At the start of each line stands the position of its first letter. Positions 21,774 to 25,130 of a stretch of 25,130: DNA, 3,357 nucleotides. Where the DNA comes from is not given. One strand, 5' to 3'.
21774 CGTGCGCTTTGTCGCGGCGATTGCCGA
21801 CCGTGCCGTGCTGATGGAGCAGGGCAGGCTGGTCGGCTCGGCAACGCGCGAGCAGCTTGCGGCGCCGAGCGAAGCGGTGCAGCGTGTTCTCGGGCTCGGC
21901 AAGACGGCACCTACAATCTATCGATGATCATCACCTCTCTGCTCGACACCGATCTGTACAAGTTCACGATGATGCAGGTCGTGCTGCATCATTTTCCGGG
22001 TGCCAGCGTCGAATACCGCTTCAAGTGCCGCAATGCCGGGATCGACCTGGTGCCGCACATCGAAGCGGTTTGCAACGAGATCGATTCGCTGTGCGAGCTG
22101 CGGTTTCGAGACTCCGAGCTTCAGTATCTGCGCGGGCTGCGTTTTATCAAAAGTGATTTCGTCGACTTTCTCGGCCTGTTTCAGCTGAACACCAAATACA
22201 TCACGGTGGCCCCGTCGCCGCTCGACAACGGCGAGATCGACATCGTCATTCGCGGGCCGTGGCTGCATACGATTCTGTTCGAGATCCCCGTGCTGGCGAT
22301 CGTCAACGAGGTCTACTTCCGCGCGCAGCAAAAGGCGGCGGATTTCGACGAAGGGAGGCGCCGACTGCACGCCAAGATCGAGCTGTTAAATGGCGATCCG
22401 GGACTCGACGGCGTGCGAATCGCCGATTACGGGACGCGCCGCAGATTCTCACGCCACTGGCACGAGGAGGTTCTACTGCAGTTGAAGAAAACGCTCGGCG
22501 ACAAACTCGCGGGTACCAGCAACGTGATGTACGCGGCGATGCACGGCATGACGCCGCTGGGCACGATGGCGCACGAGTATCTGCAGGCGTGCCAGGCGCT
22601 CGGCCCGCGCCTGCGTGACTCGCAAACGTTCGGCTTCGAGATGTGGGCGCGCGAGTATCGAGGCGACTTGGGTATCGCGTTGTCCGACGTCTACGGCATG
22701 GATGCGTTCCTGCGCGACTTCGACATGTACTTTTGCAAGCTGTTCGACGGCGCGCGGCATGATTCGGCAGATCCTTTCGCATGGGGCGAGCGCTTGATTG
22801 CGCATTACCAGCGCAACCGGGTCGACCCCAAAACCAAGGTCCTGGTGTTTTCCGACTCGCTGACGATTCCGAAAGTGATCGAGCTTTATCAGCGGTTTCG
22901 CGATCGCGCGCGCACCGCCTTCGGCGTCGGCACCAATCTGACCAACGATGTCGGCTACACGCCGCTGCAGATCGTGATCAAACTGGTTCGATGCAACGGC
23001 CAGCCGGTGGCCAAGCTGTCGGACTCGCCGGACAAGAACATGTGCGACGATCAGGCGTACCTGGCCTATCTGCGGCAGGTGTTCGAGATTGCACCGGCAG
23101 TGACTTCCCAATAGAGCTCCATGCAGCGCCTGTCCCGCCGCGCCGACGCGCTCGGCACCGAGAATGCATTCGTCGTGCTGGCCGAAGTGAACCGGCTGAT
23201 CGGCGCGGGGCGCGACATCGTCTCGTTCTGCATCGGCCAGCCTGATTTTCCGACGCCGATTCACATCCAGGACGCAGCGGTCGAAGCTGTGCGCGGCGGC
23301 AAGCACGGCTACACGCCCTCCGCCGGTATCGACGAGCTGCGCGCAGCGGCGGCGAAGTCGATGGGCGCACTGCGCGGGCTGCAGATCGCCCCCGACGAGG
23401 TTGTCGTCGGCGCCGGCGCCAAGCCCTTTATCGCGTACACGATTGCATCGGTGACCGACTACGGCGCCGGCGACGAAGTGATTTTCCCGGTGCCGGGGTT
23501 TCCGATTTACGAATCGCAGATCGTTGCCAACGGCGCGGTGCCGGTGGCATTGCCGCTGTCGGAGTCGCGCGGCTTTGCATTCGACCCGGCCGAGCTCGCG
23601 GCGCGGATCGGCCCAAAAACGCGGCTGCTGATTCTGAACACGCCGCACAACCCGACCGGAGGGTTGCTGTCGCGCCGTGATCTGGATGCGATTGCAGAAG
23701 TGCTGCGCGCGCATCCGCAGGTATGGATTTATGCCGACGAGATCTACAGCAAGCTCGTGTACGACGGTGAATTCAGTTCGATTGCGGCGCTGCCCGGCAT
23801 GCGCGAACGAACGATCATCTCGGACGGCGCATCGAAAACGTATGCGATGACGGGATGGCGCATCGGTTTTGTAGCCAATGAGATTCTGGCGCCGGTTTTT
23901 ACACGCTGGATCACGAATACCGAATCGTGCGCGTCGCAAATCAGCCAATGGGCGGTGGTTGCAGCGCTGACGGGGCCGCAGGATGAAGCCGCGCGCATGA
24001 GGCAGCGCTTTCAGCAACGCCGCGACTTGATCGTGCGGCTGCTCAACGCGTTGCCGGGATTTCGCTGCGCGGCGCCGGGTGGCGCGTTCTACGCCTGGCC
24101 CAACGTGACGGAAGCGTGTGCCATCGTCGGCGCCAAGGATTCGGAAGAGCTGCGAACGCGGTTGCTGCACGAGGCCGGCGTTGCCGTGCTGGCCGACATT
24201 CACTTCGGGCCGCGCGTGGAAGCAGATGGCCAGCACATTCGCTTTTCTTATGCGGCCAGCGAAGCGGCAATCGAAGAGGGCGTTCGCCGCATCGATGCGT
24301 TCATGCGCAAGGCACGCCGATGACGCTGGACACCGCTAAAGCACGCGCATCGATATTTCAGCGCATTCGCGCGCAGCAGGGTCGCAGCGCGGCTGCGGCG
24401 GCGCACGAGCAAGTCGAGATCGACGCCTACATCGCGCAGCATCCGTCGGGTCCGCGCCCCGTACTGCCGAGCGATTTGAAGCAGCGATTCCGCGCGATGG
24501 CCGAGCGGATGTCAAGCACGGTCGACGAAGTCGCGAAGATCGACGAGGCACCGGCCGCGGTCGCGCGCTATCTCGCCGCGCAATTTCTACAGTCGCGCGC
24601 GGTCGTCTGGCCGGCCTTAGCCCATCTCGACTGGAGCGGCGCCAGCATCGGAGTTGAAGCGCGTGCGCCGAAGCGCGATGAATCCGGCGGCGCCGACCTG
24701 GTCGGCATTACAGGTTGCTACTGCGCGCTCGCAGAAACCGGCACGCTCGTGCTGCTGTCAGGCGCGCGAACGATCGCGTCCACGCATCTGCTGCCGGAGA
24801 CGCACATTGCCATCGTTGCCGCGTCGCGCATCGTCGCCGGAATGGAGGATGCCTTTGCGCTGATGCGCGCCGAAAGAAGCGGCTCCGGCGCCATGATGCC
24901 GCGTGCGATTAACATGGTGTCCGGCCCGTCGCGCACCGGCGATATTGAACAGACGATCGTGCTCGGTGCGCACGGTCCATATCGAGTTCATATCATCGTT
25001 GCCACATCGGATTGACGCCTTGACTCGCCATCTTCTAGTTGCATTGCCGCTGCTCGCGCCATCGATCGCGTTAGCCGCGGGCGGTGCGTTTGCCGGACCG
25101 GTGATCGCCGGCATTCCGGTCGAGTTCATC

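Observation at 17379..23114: LIV-type ABC transporter translationally coupled to pncB: candidate niacin importer for NAD salvage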

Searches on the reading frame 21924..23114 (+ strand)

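Call 3: search_protein_families(library=pfam, proteins=[window:21924-23114:+])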
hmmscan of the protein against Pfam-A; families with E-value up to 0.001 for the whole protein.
window:21924-23114:+ (396 aa): 2 families
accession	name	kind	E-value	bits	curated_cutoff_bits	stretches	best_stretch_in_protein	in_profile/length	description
PF04095.22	NAPRTase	-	2.1e-69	234.3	20.8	1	165-389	2-237/239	Nicotinate phosphoribosyltransferase (NAPRTase) family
PF17767.7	NAPRTase_N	-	4.2e-35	121.2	32.6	1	7-128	1-125/125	Nicotinate phosphoribosyltransferase (NAPRTase) N-terminal domain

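Call 4: search_protein_families(library=ncbifam, proteins=[window:21924-23114:+])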
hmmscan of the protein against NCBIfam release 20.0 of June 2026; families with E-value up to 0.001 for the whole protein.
window:21924-23114:+ (396 aa): 8 families
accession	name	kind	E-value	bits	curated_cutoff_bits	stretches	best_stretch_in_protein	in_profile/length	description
NF003704.0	PRK05321.1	subfamily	6.3e-176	585.2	379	1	1-391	8-393/398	nicotinate phosphoribosyltransferase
TIGR01514.1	NAPRTase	equivalog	9.7e-142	472.7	269.55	1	2-389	1-398/399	nicotinate phosphoribosyltransferase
TIGR01513.1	NAPRTase_put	equivalog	1.6e-18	66.9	297.4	2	196-376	174-347/452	nicotinate phosphoribosyltransferase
NF006696.0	PRK09243.1-3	equivalog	1.5e-17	63.4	503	2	164-369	156-349/451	nicotinate phosphoribosyltransferase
NF006695.0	PRK09243.1-2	equivalog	6.9e-16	58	469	1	5-129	6-133/480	nicotinate phosphoribosyltransferase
NF009131.0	PRK12484.1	equivalog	9.8e-13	47.6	330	1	7-367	8-342/455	nicotinate phosphoribosyltransferase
NF006698.0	PRK09243.1-5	equivalog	3.3e-07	29.4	531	1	196-369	188-346/440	nicotinate phosphoribosyltransferase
NF006694.0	PRK09243.1-1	equivalog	2.4e-06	26.4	663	1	7-222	9-207/485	nicotinate phosphoribosyltransferase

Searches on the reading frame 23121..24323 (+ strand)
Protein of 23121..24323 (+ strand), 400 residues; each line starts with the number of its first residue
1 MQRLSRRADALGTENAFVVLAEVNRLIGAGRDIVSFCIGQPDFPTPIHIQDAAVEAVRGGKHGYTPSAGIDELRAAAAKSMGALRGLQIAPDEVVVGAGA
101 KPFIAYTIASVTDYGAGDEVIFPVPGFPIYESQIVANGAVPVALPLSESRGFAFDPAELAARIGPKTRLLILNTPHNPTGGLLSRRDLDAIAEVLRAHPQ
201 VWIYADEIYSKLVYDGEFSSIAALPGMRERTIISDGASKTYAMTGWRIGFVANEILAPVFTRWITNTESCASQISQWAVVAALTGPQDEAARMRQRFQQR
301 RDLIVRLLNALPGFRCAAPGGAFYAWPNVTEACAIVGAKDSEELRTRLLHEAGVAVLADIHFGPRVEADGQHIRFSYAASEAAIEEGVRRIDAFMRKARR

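Call 3: search_protein_families(library=pfam, proteins=[window:23121-24323:+])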
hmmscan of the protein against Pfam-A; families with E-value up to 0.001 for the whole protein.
window:23121-24323:+ (400 aa): 1 family
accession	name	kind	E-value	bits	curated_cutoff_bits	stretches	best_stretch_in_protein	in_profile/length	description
PF00155.27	Aminotran_1_2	-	2e-57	195.5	19.7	1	32-391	2-361/361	Aminotransferase class I and II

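Call 4: search_protein_families(library=ncbifam, proteins=[window:23121-24323:+])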
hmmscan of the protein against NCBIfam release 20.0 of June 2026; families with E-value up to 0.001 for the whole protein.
window:23121-24323:+ (400 aa): 68 families (the best 25 are shown)
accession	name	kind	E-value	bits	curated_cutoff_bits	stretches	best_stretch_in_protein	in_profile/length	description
NF004769.0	PRK06107.1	equivalog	1.3e-85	287.7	617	1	21-394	23-397/402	aspartate transaminase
NF005817.0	PRK07683.1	equivalog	8.9e-81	271.5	575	1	23-399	20-385/387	aminotransferase A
NF041091.1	asp_aminotase_Arch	equivalog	7.5e-77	258.7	550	1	20-395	16-375/376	aspartate aminotransferase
NF005816.0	PRK07682.1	equivalog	6e-76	255.6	620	1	31-399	29-387/390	aminotransferase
NF041364.1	GntC_guanitoxin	equivalog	1.9e-75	254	415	1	37-394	4-356/356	guanitoxin biosynthesis PLP-dependent (S)-gamma-hydroxy-L-arginine cyclodehydratase GntC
NF004770.0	PRK06108.1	subfamily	2.9e-74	250.2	422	1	30-397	35-394/396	pyridoxal phosphate-dependent aminotransferase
NF005601.0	PRK07337.1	equivalog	5.2e-70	236.5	496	1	2-396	6-393/394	pyridoxal phosphate-dependent aminotransferase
NF005588.0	PRK07309.1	equivalog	1.5e-67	228.2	576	1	30-398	29-389/391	pyridoxal phosphate-dependent aminotransferase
NF005855.0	PRK07777.1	equivalog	3.8e-66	224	553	1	18-395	16-388/391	pyridoxal phosphate-dependent aminotransferase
NF006230.0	PRK08363.1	equivalog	2e-63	214.6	534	1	22-397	21-394/398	alanine aminotransferase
NF006229.0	PRK08361.1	equivalog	2.2e-61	208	624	1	31-394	33-387/391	aspartate aminotransferase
NF006514.0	PRK08960.1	equivalog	3e-59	200.8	554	1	2-396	3-386/388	pyridoxal phosphate-dependent aminotransferase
NF006488.0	PRK08912.1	equivalog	6e-59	199.9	498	1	31-396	26-385/387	aminotransferase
NF004975.0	PRK06348.1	equivalog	1.4e-58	198.7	549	1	16-392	14-380/384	pyridoxal phosphate-dependent aminotransferase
NF006756.0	PRK09276.1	subfamily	1.7e-58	198.4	507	1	24-393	24-384/387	LL-diaminopimelate aminotransferase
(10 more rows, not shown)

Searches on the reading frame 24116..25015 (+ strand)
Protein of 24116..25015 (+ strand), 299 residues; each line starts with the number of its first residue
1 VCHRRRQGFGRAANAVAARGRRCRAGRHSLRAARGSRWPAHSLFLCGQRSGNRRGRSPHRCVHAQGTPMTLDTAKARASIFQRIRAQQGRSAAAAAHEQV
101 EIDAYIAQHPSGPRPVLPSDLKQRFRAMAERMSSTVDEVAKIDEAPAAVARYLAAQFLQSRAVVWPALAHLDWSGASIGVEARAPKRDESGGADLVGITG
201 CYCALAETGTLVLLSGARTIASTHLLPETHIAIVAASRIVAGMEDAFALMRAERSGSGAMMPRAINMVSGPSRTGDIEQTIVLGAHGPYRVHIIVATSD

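Call 3: search_protein_families(library=pfam, proteins=[window:24116-25015:+])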
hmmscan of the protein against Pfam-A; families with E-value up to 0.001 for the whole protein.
window:24116-25015:+ (299 aa): 1 family
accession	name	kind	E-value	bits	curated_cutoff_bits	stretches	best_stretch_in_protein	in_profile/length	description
PF02589.21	LUD_dom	-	1.2e-32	113.6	22.6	1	125-295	4-188/189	LUD domain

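Call 4: search_protein_families(library=ncbifam, proteins=[window:24116-25015:+])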
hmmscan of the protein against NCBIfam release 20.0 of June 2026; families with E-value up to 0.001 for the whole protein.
window:24116-25015:+ (299 aa): 2 families
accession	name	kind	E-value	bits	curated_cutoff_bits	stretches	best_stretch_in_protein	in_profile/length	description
TIGR00273.1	TIGR00273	equivalog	5.9e-10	38.6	444.8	1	180-278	169-267/432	LutB/LldF family L-lactate oxidation iron-sulfur protein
NF045670.1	quin_L_LdhH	equivalog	1.3e-07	30.3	800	1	182-274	179-271/706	L-lactate dehydrogenase (quinone) large subunit LdhH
